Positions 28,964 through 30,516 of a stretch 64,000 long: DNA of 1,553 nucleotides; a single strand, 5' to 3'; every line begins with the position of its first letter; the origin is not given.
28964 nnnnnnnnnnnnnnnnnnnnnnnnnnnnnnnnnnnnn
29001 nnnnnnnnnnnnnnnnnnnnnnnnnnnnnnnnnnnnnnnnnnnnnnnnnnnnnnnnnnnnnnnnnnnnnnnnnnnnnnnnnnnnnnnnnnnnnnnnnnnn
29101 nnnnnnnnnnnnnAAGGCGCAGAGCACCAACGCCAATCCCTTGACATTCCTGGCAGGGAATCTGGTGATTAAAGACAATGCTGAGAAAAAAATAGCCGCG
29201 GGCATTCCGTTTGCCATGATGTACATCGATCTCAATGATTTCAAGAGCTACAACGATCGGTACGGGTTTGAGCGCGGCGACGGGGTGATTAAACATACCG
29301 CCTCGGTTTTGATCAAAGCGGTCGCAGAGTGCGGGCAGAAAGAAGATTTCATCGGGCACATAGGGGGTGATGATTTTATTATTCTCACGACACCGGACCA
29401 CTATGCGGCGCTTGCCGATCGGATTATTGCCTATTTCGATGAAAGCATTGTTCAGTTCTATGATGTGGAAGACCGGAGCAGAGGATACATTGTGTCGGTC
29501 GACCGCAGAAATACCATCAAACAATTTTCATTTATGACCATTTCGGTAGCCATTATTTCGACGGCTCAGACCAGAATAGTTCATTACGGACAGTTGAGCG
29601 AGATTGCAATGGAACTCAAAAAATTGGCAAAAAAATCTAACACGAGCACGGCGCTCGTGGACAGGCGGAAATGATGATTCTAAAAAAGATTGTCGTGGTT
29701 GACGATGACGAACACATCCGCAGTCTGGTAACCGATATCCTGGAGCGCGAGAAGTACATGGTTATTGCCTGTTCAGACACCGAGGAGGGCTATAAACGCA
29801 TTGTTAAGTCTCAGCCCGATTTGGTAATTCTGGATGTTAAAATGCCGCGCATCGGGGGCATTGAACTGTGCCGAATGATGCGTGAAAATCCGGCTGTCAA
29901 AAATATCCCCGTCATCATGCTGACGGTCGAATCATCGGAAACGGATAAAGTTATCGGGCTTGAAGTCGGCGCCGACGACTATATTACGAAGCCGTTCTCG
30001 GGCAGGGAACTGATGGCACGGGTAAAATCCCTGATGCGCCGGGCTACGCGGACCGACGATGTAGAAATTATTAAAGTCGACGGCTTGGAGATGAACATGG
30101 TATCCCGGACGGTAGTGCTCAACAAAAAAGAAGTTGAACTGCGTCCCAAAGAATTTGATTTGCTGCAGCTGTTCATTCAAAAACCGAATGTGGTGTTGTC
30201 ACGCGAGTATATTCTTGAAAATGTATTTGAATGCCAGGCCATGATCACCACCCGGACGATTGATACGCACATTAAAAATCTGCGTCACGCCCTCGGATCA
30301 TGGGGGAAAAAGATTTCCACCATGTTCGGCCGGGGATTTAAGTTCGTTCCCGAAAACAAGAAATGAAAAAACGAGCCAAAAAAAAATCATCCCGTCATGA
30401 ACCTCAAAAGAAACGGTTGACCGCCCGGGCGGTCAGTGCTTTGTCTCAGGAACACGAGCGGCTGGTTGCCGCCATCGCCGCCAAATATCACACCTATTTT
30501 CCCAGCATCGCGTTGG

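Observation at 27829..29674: Two tandem REC-GGDEF-like paralogs with a non-canonical GGDDF active-site motif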

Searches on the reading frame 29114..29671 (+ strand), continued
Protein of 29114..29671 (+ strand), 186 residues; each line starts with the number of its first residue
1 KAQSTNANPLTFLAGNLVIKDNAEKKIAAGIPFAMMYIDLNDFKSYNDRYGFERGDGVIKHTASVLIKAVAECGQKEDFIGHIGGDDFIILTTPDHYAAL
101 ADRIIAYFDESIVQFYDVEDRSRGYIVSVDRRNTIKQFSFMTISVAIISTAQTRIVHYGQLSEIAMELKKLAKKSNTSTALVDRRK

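Call 73: find_homologous_proteins(query=L026:5254-6546:+, max_evalue=1e-30)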
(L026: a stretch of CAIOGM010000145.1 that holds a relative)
Query L026:5254-6546:+ (431 aa): 4849 proteins with E <= 1e-30 among 8000 candidates; the best 120 are listed.
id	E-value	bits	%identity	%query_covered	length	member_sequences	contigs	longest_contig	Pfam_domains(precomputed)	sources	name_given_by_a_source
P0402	1.0e-278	942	100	100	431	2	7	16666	PF00672.31,PF00990.27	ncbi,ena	-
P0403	1.0e-234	797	84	100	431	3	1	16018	PF00672.31,PF00990.27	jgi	jgi:diguanylate cyclase (GGDEF)-like protein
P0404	1.6e-232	790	83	100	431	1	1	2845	PF00672.31,PF00990.27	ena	-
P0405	3.1e-232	789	83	100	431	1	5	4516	PF00672.31,PF00990.27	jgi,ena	jgi:diguanylate cyclase (GGDEF)-like protein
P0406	8.8e-232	787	83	100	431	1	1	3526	PF00672.31,PF00990.27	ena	-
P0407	2.7e-230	782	83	100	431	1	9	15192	PF00672.31,PF00990.27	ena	-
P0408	7.0e-229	778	83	100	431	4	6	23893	PF00672.31,PF12729.14,PF00990.27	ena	-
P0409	1.0e-223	761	79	100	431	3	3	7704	PF00672.31,PF12729.14,PF00990.27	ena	-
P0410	9.6e-223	757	81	100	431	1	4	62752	PF00672.31,PF12729.14,PF00990.27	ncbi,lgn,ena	-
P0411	3.8e-222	755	80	100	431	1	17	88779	PF00672.31,PF12729.14,PF00990.27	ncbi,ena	-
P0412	9.3e-221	751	78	100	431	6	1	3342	PF00672.31,PF12729.14,PF00990.27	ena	-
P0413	6.1e-219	745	78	100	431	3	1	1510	PF00672.31,PF12729.14,PF00990.27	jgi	-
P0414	2.9e-215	733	77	100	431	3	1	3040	PF00672.31,PF00990.27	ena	-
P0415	2.3e-214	730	77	100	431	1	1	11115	PF00672.31,PF12729.14,PF00990.27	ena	-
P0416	7.3e-211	718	76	100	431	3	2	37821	PF00672.31,PF00990.27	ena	-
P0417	8.9e-198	675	72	100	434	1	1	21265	PF00672.31,PF12729.14,PF00990.27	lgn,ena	-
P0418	5.6e-196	669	79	88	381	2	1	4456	PF00672.31,PF00990.27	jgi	jgi:diguanylate cyclase (GGDEF)-like protein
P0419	5.6e-195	666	71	100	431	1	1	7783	PF00672.31,PF00990.27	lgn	-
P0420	2.5e-168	578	81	74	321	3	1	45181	PF00672.31,PF00990.27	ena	-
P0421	9.7e-162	557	85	69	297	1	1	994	PF00672.31,PF00990.27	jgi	jgi:GGDEF domain-containing protein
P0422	1.2e-149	517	59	99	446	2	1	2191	PF00672.31,PF00990.27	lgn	-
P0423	9.2e-149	514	57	99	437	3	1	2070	PF00672.31,PF00990.27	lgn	-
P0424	4.1e-145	502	56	98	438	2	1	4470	PF00672.31,PF00990.27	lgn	-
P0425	1.4e-144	500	56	100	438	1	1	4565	PF00672.31,PF00990.27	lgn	-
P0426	3.3e-144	499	56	99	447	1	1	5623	PF00672.31,PF00990.27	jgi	jgi:diguanylate cyclase (GGDEF)-like protein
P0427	1.2e-143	497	56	100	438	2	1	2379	PF00672.31,PF00990.27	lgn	-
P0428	1.7e-143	496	56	100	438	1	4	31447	PF00672.31,PF00990.27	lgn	-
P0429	3.1e-143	496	55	100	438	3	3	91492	PF00672.31,PF00990.27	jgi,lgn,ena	-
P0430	4.0e-143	495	55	99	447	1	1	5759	PF00672.31,PF00990.27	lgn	-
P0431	3.1e-142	492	56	98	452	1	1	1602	PF00672.31,PF00990.27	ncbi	-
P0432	3.3e-142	492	56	99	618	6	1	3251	PF00672.31,PF00990.27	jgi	jgi:diguanylate cyclase (GGDEF)-like protein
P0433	3.5e-142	492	55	99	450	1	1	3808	PF00672.31,PF00990.27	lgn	-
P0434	1.6e-141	490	53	99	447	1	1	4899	PF00672.31,PF00990.27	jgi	-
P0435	1.6e-141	490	55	99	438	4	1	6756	PF00672.31,PF00990.27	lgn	-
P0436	2.1e-141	490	54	99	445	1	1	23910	PF00672.31,PF00990.27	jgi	jgi:diguanylate cyclase (GGDEF)-like protein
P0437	3.2e-141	489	56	99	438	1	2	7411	PF00672.31,PF00990.27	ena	-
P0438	3.5e-141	489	56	98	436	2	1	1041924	PF00672.31,PF00990.27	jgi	jgi:GGDEF domain-containing protein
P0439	3.6e-141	489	54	99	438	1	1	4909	PF00672.31,PF00990.27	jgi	jgi:diguanylate cyclase (GGDEF)-like protein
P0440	3.7e-141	489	55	100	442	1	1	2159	PF00672.31,PF00990.27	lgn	-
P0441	4.1e-141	489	57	99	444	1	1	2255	PF00672.31,PF00990.27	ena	-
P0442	1.3e-140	487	55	99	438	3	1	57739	PF00672.31,PF00990.27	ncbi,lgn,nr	ncbi:MAG: diguanylate cyclase [Geobacteraceae bacterium]|nr:diguanylate cyclase [Geobacteraceae bact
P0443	2.7e-140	486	55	100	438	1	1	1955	PF00672.31,PF00990.27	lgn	-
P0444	8.6e-140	484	55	99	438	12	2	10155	PF00672.31,PF00990.27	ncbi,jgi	-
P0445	1.0e-139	484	55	99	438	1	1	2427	PF00672.31,PF00990.27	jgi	jgi:diguanylate cyclase (GGDEF)-like protein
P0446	2.7e-139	483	54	99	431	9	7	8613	PF00672.31,PF00990.27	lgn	-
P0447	3.3e-139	482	55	98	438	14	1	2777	PF00672.31,PF00990.27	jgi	-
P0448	4.1e-139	482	56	99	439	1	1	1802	PF00672.31,PF00990.27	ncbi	-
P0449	5.6e-139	482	55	99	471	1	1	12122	PF00672.31,PF00990.27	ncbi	ncbi:MAG: HAMP domain-containing protein [Geobacteraceae bacterium]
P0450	6.1e-139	481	54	99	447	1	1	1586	PF00672.31,PF00990.27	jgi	jgi:diguanylate cyclase (GGDEF)-like protein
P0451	6.8e-139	481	55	100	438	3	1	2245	PF00672.31,PF00990.27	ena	-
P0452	1.2e-138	481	52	100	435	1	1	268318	PF00672.31,PF00990.27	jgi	jgi:diguanylate cyclase (GGDEF)-like protein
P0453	1.6e-138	480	54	99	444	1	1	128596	PF00672.31,PF00990.27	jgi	jgi:diguanylate cyclase (GGDEF)-like protein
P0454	2.4e-138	479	54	99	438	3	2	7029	PF00672.31,PF00990.27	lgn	-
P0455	2.9e-138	479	55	99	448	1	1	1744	PF00672.31,PF00990.27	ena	-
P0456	2.9e-138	479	54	99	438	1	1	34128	PF00672.31,PF00990.27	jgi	jgi:diguanylate cyclase (GGDEF)-like protein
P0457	2.9e-138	479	53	99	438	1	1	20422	PF00672.31,PF00990.27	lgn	-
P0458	3.2e-138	479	54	99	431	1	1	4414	PF00672.31,PF00990.27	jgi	jgi:diguanylate cyclase (GGDEF)-like protein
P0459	3.2e-138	479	55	99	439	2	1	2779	PF00672.31,PF00990.27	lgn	-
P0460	4.6e-138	479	53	99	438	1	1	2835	PF00672.31,PF00990.27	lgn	-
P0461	5.2e-138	478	54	98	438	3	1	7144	PF00672.31,PF00990.27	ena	-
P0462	5.4e-138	478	53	99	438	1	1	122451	PF00672.31,PF00990.27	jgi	jgi:GGDEF domain-containing protein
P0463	6.5e-138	478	54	99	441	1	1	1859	PF00672.31,PF00990.27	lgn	-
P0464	7.6e-138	478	54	99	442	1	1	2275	PF00672.31,PF00990.27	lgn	-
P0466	1.2e-137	477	53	99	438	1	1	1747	PF00672.31,PF00990.27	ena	-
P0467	1.3e-137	477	53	99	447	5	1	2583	PF00672.31,PF00990.27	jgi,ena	-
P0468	1.5e-137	477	54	99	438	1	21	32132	PF00672.31,PF00990.27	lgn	-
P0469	1.6e-137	477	55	99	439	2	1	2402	PF00672.31,PF12729.14,PF00990.27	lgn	-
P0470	1.8e-137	477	55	99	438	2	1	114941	PF00672.31,PF00990.27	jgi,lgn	jgi:diguanylate cyclase (GGDEF)-like protein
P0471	2.0e-137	476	55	99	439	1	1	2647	PF00672.31,PF00990.27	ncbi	-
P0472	4.4e-137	475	54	99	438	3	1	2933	PF00672.31,PF00990.27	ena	-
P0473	4.9e-137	475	54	99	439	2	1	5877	PF00672.31,PF12729.14,PF00990.27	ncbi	-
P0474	5.7e-137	475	54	99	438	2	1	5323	PF00672.31,PF00990.27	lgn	-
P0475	8.7e-137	474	54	99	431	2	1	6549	PF00672.31,PF00990.27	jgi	-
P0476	1.1e-136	474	54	99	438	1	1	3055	PF00672.31,PF00990.27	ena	-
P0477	1.1e-136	474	54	99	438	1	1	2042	PF00672.31,PF00990.27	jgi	jgi:GGDEF domain-containing protein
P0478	1.3e-136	474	53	99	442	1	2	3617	PF00672.31,PF00990.27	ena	-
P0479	1.3e-136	474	51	99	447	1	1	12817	PF00672.31,PF00990.27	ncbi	-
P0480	2.8e-136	473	54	99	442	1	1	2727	PF00672.31,PF00990.27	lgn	-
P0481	2.9e-136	473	55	99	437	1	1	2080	PF00672.31,PF00990.27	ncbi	-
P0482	3.0e-136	473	51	99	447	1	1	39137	PF00672.31,PF00990.27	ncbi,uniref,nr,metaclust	ncbi:RNase II stability modulator [Geobacter sp. OR-1]|uniref:HAMP domain-containing protein n=1 Tax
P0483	3.2e-136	472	56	98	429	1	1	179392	PF00672.31,PF00990.27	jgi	jgi:GGDEF domain-containing protein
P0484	8.0e-136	471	53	99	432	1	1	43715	PF00672.31,PF00990.27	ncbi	ncbi:MAG TPA: diguanylate cyclase [Geobacteraceae bacterium]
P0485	8.1e-136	471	53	99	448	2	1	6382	PF00672.31,PF00990.27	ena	-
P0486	8.7e-136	471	55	99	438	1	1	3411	PF00672.31,PF00990.27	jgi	jgi:diguanylate cyclase (GGDEF)-like protein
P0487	1.1e-135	471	53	99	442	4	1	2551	PF00672.31,PF00990.27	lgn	-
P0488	1.2e-135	471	53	99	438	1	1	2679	PF00672.31,PF00990.27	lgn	-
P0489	1.2e-135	471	54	99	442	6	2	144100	PF00672.31,PF00990.27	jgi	-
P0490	1.8e-135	470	53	99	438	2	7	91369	PF00672.31,PF00990.27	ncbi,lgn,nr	ncbi:putative diguanylate cyclase DgcQ [Geobacteraceae bacterium]|nr:putative diguanylate cyclase Dg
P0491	1.8e-135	470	53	99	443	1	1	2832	PF00672.31,PF00990.27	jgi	jgi:diguanylate cyclase (GGDEF)-like protein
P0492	2.0e-135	470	52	99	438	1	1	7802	PF00672.31,PF00990.27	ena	-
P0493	2.2e-135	470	52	99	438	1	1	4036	PF00672.31,PF00990.27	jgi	jgi:diguanylate cyclase (GGDEF)-like protein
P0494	3.1e-135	469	53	99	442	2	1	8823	PF00672.31,PF00990.27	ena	-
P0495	3.2e-135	469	53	99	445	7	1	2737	PF00672.31,PF00990.27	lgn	-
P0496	3.2e-135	469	54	99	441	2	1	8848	PF00672.31,PF00990.27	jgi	jgi:GGDEF domain-containing protein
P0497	3.9e-135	469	52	99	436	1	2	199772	PF00672.31,PF00990.27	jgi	-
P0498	4.1e-135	469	53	100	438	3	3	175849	PF00672.31,PF00990.27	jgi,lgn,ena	-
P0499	4.4e-135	469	53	99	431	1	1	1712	PF00672.31,PF00990.27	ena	-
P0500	5.4e-135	468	53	99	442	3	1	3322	PF00672.31,PF00990.27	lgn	-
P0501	7.3e-135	468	52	99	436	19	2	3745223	PF00672.31,PF00990.27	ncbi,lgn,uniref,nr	ncbi:diguanylate cyclase [Geobacter sulfurreducens]|uniref:sensor domain-containing diguanylate cycl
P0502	7.6e-135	468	52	99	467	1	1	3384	PF00672.31,PF00990.27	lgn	-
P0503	7.6e-135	468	52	99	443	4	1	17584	PF00672.31,PF00990.27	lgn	-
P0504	1.1e-134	467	53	99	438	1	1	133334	PF00672.31,PF00990.27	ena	-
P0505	1.6e-134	467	52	99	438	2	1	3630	PF00672.31,PF00990.27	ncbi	-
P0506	1.7e-134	467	51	99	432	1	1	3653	PF00672.31,PF12729.14,PF00990.27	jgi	jgi:diguanylate cyclase (GGDEF)-like protein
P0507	2.0e-134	467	52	99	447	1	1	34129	PF00672.31,PF00990.27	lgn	-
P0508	3.2e-134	466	52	99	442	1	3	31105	PF00672.31,PF00990.27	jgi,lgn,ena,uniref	uniref:diguanylate cyclase n=1 Tax=Geobacter metallireducens TaxID=28232 RepID=A0A831U1P9_GEOME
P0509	4.6e-134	465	52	99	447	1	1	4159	PF00672.31,PF00990.27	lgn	-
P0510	4.6e-134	465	52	98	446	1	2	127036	PF00672.31,PF12729.14,PF00990.27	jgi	jgi:diguanylate cyclase (GGDEF)-like protein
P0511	4.9e-134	465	52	99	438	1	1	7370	PF00672.31,PF00990.27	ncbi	-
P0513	6.3e-134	465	52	99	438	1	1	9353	PF00672.31,PF00990.27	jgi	jgi:diguanylate cyclase (GGDEF)-like protein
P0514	6.5e-134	465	53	99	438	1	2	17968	PF00672.31,PF00990.27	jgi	jgi:diguanylate cyclase (GGDEF)-like protein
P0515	7.7e-134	465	52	99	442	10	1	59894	PF00672.31,PF00990.27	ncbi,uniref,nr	ncbi:GGDEF domain-containing protein [Geobacter argillaceus]|uniref:diguanylate cyclase n=1 Tax=Geob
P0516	8.6e-134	464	54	99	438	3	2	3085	PF00672.31,PF00990.27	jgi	-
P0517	9.6e-134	464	53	99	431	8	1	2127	PF00672.31,PF00990.27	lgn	-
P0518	1.1e-133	464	54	99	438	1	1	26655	PF00672.31,PF00990.27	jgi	-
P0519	1.2e-133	464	54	98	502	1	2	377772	PF00672.31,PF00990.27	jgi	jgi:diguanylate cyclase (GGDEF)-like protein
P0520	1.3e-133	464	52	99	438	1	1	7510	PF00672.31,PF00990.27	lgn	-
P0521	1.5e-133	464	52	100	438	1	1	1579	PF00672.31,PF00990.27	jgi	-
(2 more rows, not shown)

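Call 75: list_cluster_members(proteins=[P0501])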
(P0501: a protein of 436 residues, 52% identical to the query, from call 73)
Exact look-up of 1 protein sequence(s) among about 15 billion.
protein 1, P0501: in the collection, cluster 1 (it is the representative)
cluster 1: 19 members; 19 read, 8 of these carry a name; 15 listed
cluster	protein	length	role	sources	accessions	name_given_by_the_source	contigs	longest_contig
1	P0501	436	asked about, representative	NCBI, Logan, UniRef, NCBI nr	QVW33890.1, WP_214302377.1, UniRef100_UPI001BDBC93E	diguanylate cyclase [Geobacter sulfurreducens] | sensor domain-containing diguanylate cyclase n=1 Tax=Geobacter sulfurreducens TaxID=35554 ... | sensor domain-containing diguanylate cyclase [Geobacter sulfurreducens]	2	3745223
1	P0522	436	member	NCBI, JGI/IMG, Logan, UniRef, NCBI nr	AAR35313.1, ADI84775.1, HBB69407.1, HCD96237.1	diguanylate cyclase [Geobacter sulfurreducens] | diguanylate cyclase (GGDEF)-like protein | diguanylate cyclase n=1 Tax=Geobacter sulfurreducens (strain ATCC 51573 / DSM 12127 / ...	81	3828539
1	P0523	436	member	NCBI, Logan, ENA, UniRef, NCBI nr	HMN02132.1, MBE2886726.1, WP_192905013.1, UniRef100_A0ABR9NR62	diguanylate cyclase domain-containing protein [Geobacter anodireducens] | diguanylate cyclase n=1 Tax=Geobacter anodireducens TaxID=1340425 RepID=A0ABR9NR62_9BACT | diguanylate cyclase [Geobacter anodireducens]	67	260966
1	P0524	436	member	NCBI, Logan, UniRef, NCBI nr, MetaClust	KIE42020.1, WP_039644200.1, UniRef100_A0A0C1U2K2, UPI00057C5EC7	diguanylate cyclase domain-containing protein [Geobacter anodireducens] | diguanylate cyclase n=1 Tax=Geobacter soli TaxID=1510391 RepID=A0A0C1U2K2_9BACT | diguanylate cyclase [Geobacter soli]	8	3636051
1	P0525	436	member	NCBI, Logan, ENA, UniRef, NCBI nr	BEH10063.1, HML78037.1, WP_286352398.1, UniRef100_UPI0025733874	diguanylate cyclase [Geobacter sulfurreducens] | diguanylate cyclase n=1 Tax=Geobacter sulfurreducens TaxID=35554 RepID=UPI0025733874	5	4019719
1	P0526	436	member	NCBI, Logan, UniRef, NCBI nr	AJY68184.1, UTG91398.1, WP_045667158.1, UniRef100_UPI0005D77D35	diguanylate cyclase [Geobacter sulfurreducens] | diguanylate cyclase n=1 Tax=Geobacter sulfurreducens TaxID=35554 RepID=UPI0005D77D35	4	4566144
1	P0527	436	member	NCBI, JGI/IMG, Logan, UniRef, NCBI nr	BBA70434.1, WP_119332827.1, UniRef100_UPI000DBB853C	diguanylate cyclase [Geobacter sulfurreducens] | diguanylate cyclase n=1 Tax=Geobacter sulfurreducens TaxID=35554 RepID=UPI000DBB853C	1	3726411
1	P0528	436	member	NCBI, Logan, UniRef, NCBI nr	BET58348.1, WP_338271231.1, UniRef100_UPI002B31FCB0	diguanylate cyclase [Geobacter sp. 60473] | diguanylate cyclase n=1 Tax=Geobacter sp. 60473 TaxID=3080755 RepID=UPI002B31FCB0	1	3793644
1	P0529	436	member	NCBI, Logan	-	-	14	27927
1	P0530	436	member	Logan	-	-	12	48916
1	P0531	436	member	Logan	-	-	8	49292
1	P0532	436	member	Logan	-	-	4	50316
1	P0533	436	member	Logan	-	-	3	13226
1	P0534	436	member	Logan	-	-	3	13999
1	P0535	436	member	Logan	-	-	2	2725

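Call 79: search_protein_families(library=pfam, proteins=[L085:6163-6903:+, L085:6933-7997:+, L085:3264-3632:+], max_evalue=1)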
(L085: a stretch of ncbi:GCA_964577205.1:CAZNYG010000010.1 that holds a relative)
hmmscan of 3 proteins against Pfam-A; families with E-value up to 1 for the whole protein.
L085:6163-6903:+ (246 aa): 8 families
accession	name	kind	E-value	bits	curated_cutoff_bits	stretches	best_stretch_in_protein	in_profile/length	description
PF00072.30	Response_reg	-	4.4e-53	178.6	30.2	2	9-119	1-111/111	Response regulator receiver domain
PF13380.12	CoA_binding_2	-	0.0016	19.3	22.8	0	39-100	42-102/116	CoA binding domain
PF01408.29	GFO_IDH_MocA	-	0.03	15.4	24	0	79-130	65-118/120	Oxidoreductase family, NAD-binding Rossmann fold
PF23198.2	PDE8A_N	-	0.041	14.2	29.6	0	127-201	13-88/147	PDE8A-like, N-terminal domain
PF06490.17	FleQ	-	0.08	13.7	22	0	8-39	1-32/108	Flagellar regulatory protein FleQ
PF20767.2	DUF6839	-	0.09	13.4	24.4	1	92-132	4-43/67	Domain of unknown function (DUF6839)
PF15711.10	ILEI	-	0.16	12.9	27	0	72-86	36-50/90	Interleukin-like EMT inducer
PF00581.25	Rhodanese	-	0.26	12.2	22.2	0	5-44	60-100/102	Rhodanese-like domain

L085:6933-7997:+ (354 aa): 4 families
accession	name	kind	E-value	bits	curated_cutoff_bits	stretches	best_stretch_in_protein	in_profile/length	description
PF00072.30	Response_reg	-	7.1e-48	161.8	30.2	2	239-348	1-110/111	Response regulator receiver domain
PF21332.3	AmiR_N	-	0.046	14.2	27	0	299-348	58-107/111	AmiR, N-terminal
PF17660.6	BTRD1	-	0.21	12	23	0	140-153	22-35/50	Polyglycine hydrolase-like, structural repeat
PF06399.18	GFRP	-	0.22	11.8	25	0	20-38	57-75/83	GTP cyclohydrolase I feedback regulatory protein (GFRP)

L085:3264-3632:+ (122 aa): 5 families
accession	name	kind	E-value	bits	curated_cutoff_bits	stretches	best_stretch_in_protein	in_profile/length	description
PF00072.30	Response_reg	-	4.4e-28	98.1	30.2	1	4-117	1-111/111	Response regulator receiver domain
PF23198.2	PDE8A_N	-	0.0002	21.7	29.6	1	2-82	11-92/147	PDE8A-like, N-terminal domain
PF20274.4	cREC_REC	-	0.027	15.6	27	1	5-72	3-61/88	Cyclic-phosphate processing Receiver domain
PF21194.3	TadZ-like_ARD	-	0.13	13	27.4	1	3-54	4-58/108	TadZ-like, receiver domain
PF21695.3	GlnR_1st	-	0.18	12.2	27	1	35-116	31-107/111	Transcription regulator GlnR, N-terminal domain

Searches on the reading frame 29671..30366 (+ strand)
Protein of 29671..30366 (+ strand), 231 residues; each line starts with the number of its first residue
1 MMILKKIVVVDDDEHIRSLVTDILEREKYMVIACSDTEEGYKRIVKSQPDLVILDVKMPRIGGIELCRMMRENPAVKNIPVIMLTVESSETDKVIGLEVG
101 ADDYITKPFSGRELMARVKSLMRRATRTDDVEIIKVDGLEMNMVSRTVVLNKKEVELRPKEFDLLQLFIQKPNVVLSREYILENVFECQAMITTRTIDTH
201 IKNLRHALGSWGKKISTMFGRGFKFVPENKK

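Call 4: search_protein_families(library=pfam, proteins=[window:29671-30366:+], max_evalue=0.01)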
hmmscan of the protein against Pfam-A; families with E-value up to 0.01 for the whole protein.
window:29671-30366:+ (231 aa): 3 families
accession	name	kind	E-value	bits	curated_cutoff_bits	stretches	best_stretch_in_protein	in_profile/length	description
PF00072.30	Response_reg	-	2.6e-31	108.5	30.2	1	7-119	1-111/111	Response regulator receiver domain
PF00486.34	Trans_reg_C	-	1.3e-18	67.2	26.2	1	153-225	2-77/77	Transcriptional regulatory protein, C terminal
PF23198.2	PDE8A_N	-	0.0062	16.9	29.6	1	9-91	16-98/147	PDE8A-like, N-terminal domain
